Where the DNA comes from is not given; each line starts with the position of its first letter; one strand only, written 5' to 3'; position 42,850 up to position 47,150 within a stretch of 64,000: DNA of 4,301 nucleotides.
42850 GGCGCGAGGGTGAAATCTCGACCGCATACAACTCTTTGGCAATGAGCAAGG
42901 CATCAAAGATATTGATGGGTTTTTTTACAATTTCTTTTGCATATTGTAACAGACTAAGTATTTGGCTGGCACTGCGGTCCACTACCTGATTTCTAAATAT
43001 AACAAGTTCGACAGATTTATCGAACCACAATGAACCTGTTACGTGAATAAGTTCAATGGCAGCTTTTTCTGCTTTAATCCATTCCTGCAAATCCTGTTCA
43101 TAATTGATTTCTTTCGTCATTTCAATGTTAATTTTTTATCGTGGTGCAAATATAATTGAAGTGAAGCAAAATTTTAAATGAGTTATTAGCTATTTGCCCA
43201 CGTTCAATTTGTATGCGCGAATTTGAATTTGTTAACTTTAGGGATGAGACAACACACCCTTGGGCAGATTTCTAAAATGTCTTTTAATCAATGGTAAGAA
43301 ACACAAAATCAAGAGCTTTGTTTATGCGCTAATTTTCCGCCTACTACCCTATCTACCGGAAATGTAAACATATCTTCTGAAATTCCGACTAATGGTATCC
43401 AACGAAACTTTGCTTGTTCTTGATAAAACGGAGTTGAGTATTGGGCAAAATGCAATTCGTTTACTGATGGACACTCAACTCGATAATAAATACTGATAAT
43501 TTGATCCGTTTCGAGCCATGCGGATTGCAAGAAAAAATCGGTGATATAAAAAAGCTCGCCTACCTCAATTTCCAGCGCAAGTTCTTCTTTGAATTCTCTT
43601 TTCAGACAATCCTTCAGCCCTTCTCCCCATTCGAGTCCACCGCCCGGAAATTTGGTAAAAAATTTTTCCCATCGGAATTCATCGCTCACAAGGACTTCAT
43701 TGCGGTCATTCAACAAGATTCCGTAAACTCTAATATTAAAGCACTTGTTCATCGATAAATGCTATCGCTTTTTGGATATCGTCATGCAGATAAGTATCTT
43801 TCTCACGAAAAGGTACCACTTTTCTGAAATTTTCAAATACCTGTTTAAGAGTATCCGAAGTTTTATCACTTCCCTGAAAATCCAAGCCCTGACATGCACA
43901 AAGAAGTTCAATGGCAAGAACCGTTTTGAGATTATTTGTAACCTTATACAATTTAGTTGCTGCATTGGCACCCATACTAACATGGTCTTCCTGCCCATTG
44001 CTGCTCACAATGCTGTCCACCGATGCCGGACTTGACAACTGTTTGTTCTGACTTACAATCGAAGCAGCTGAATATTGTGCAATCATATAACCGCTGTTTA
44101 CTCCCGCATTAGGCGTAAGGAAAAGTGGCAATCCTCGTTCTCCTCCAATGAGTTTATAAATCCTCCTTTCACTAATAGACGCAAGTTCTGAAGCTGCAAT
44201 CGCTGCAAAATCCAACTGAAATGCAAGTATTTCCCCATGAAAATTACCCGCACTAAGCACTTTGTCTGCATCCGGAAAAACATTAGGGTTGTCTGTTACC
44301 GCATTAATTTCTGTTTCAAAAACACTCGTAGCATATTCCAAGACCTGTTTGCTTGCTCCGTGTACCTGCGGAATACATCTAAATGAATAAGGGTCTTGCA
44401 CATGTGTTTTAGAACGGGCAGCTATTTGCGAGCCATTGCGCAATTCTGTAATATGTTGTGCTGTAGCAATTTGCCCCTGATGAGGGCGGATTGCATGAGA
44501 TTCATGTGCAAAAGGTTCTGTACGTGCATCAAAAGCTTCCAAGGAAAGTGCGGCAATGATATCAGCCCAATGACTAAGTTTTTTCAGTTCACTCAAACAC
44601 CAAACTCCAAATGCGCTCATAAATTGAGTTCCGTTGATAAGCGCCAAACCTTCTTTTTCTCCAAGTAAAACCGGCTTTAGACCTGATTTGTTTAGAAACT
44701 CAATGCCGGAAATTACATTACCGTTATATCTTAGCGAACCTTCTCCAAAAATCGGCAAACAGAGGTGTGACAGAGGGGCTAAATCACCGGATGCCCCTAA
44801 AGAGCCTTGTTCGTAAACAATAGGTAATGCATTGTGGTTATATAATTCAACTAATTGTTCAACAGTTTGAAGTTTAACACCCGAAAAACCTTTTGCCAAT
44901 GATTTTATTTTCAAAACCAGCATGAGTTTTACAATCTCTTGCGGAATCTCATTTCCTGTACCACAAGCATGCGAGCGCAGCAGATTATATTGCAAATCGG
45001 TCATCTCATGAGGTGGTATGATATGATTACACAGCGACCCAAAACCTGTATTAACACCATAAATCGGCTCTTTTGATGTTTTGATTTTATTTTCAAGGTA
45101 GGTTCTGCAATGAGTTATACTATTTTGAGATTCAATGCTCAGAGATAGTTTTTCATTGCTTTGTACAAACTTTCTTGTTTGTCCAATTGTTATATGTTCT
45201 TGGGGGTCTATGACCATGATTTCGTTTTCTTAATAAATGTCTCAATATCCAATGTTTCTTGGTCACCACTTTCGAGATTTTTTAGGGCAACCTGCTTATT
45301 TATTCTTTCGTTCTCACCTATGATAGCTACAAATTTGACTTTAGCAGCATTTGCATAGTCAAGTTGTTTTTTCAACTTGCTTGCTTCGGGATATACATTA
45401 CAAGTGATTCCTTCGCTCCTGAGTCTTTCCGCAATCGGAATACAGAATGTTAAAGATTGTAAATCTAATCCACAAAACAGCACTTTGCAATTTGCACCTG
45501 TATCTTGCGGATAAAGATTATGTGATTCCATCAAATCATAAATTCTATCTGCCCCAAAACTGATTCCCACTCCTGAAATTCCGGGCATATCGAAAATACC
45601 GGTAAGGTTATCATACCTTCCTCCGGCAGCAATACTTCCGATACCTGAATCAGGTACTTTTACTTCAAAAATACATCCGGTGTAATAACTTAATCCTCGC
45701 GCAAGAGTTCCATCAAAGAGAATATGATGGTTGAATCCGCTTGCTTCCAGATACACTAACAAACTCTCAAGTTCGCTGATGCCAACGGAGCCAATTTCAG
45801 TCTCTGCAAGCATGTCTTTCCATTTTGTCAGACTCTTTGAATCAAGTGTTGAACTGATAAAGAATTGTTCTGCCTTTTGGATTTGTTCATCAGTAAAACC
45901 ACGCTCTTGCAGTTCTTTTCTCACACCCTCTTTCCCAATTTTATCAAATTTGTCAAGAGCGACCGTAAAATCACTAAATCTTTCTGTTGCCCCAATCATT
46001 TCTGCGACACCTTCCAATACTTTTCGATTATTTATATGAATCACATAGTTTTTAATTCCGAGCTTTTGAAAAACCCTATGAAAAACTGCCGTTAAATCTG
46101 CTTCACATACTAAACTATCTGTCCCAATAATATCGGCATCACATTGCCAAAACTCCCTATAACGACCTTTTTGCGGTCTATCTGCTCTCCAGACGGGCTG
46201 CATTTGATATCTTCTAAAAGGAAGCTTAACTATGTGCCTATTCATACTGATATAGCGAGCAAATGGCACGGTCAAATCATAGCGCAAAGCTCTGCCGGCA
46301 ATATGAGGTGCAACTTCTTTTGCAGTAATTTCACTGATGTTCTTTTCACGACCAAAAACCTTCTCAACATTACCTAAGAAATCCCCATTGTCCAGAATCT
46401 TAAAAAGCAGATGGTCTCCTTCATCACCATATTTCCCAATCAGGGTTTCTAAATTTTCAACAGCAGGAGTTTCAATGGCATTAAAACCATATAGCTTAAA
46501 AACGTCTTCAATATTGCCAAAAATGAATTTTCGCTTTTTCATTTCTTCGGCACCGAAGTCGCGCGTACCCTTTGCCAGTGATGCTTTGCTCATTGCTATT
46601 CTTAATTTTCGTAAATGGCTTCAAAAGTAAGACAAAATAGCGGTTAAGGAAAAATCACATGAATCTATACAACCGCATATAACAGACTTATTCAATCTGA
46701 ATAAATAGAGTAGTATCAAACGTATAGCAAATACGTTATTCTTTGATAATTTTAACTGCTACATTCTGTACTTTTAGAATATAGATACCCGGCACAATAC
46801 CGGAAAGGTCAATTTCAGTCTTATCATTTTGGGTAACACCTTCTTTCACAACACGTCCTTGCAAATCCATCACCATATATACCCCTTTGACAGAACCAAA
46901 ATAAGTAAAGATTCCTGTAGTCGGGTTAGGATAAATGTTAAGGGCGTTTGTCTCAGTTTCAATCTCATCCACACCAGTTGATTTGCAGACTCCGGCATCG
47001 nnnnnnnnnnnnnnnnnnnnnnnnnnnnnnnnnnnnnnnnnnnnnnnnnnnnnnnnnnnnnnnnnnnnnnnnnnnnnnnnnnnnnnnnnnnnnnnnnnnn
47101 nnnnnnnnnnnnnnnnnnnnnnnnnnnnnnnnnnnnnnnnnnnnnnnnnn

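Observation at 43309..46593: hisS, histidine ammonia-lyase and NUDIX hydrolase form a tightly overlapping operon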

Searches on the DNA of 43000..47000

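Call 41: search_rna_families(source=window, start=43000, end=47000, threshold=evalue, max_evalue=1)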
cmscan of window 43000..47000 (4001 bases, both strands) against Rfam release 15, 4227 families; matches with E-value up to 1: 2.
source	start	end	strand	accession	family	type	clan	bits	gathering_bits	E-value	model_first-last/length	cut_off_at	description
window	43037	43124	-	RF01190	snR50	Gene; snRNA; snoRNA; CD-box;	-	26.5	45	0.44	1-89/89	no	Small nucleolar RNA snR50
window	46640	46676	-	RF00681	mir-198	Gene; miRNA;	-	22.9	70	0.27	12-48/62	no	mir-198 microRNA precursor family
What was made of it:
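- On aaRS-linked amino-acid decarboxylation clusters (hdc-hisRS type): No Rfam family reaches its threshold in 43000-47000 (call 41).
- There is no Rfam element or leader RNA (call 41).
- Tried and rejected: An Rfam scan of 43000-47000 found nothing near any gathering score, so no T-box or leader element is detected (call 41).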
